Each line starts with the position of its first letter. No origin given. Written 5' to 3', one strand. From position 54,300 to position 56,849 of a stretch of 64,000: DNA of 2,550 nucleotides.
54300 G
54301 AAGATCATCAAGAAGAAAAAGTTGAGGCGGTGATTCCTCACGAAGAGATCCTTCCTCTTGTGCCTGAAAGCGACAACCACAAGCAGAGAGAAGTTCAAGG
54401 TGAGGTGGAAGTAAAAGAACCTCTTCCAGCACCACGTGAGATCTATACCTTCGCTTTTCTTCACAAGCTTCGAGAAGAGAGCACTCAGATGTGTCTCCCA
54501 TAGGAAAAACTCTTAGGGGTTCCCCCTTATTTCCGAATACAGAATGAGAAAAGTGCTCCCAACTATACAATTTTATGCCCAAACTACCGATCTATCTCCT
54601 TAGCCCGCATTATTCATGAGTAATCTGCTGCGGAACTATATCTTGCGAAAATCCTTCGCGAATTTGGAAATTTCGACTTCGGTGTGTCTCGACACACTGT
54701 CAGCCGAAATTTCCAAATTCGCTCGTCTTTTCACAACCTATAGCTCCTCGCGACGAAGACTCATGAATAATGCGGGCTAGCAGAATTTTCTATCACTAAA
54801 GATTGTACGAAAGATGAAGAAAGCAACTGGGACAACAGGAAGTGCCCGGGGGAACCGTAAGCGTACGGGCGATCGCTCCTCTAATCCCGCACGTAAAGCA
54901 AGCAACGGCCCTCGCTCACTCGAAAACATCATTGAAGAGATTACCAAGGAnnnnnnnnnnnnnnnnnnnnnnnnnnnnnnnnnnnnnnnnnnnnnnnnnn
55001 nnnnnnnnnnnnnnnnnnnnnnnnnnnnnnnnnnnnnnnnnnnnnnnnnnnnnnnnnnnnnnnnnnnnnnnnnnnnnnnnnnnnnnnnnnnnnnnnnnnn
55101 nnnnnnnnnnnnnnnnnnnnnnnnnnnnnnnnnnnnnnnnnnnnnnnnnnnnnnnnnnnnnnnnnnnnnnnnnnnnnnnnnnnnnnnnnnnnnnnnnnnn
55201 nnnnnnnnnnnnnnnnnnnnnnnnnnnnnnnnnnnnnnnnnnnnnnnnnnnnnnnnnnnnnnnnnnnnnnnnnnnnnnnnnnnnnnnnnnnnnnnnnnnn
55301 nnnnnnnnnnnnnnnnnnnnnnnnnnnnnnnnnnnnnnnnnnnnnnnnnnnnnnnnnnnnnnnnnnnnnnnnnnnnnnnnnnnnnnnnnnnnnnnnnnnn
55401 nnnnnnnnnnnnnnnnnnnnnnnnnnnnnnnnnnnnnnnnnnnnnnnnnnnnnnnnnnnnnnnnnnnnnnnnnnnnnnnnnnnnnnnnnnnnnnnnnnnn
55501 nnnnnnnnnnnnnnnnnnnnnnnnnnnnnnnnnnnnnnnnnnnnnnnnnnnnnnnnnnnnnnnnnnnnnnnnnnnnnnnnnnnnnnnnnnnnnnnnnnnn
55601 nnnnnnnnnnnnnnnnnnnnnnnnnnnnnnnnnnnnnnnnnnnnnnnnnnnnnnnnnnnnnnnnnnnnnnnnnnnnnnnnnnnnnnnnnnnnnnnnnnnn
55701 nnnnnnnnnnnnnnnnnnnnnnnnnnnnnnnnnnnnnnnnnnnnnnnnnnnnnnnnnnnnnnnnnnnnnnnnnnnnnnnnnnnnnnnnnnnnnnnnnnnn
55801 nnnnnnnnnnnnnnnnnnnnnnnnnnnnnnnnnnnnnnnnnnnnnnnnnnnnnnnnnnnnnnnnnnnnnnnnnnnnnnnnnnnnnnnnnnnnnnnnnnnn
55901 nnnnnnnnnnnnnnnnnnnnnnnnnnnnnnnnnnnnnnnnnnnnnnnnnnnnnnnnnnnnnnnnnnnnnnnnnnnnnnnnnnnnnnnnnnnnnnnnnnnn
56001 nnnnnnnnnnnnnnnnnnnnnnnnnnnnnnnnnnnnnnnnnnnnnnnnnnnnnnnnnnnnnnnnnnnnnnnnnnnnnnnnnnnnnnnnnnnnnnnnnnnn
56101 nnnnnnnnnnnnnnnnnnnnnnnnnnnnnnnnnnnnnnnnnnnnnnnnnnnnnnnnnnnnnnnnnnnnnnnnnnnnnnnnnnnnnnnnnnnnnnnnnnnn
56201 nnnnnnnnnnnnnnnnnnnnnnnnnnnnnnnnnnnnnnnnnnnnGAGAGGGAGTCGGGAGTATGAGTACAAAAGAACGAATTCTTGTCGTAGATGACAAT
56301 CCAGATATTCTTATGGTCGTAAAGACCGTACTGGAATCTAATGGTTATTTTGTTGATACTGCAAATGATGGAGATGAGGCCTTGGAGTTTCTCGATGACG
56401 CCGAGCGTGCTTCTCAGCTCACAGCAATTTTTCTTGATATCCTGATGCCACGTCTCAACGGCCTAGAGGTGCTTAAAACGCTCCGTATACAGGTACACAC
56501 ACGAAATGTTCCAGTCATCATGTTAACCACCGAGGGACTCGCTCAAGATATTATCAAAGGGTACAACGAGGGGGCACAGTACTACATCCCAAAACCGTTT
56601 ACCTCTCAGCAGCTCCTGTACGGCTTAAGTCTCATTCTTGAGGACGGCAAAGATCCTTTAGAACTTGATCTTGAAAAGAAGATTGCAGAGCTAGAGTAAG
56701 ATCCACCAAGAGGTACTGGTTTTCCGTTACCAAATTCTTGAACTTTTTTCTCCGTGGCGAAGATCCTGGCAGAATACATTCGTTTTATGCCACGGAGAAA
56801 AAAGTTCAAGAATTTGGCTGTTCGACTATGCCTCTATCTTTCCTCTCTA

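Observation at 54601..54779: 179-bp MITE-like element with perfect 21-bp terminal inverted repeats upstream of the GspE/PilB ATPase gene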

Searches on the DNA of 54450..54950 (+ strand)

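Call 23: search_rna_families(source=window, start=54450, end=54950, threshold=evalue, max_evalue=10)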
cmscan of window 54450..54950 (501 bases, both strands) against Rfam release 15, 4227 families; matches with E-value up to 10: 4.
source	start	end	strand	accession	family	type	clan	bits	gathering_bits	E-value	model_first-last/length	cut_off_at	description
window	54648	54733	+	RF03716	mir-7131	Gene; miRNA;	-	25.8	74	0.0052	1-84/84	no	mir-7131 microRNA precursor family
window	54655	54725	-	RF03716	mir-7131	Gene; miRNA;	-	23.3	74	0.026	1-84/84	no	mir-7131 microRNA precursor family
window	54660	54720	-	RF03852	mir-610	Gene; miRNA;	-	14.9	90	4.2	1-75/75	no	mir-610 microRNA precursor family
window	54485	54591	-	RF00403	SNORA41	Gene; snRNA; snoRNA; HACA-box;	-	14.8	80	9.6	1-133/133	no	Small nucleolar RNA SNORA41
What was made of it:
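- On Described structured RNA family (Rfam 15): With permissive settings there are only microRNA-hairpin hits at 25.8 bits against a gathering score of 74 (call 23).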

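Call 25: search_dna_similar(query=window:54596-54633:+, collection=plasmids, mode=distant, max_evalue=10, max_rows=40)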
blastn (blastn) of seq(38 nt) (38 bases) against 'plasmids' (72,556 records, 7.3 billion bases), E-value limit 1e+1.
Records with a match: 6; places in all: 6; records where one place covers at least 80% of the query: 1.
Best place of each record, by identity: >=99% 1; 95-99% 1; 90-95% 3; 80-90% 1.
By first word of the organism name: Rhizobium 1; Novosphingobium 1; Methylobacterium 1; Halomonas 1; Pseudoalteromonas 1; Mycobacterium 1.
By predicted mobility (MOB-suite, as given by PLSDB): non-mobilizable 5; conjugative 1.
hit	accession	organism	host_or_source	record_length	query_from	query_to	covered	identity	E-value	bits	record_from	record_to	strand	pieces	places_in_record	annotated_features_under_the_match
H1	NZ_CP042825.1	Rhizobium sp. WL3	Wheat,phyllosphere swab,leaves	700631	6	38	87%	84.8%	5e+0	35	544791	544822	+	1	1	PAS domain-containing protein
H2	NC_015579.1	Novosphingobium sp. PP1Y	-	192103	1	25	66%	92.0%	4e-1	37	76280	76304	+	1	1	sulfatase-like hydrolase/transferase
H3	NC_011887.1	Methylobacterium nodulans ORS 2060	-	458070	1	25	66%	92.0%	5e+0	34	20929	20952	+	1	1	none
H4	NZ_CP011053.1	Halomonas sp. KO116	Nile Delta Mediterranean Sea surface ...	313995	3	25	61%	91.3%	5e+0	34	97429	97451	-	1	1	none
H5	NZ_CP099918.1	Pseudoalteromonas xiamenensis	Anadara tuberculosa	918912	9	29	55%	95.2%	5e+0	35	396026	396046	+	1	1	SDR family oxidoreductase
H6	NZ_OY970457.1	Mycobacterium riyadhense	-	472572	19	36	47%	100.0%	5e+0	34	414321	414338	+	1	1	RND family transporter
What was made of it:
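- Tried and rejected: Only sub-significant hits (call 25).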

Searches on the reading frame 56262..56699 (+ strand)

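Call 11: search_protein_families(library=pfam, proteins=[window:56262-56699:+])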
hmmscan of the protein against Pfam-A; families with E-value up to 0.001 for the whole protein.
window:56262-56699:+ (145 aa): 1 family
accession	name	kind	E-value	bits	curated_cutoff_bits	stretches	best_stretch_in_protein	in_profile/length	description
PF00072.30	Response_reg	-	1.1e-25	90.4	30.2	1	7-119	1-107/111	Response regulator receiver domain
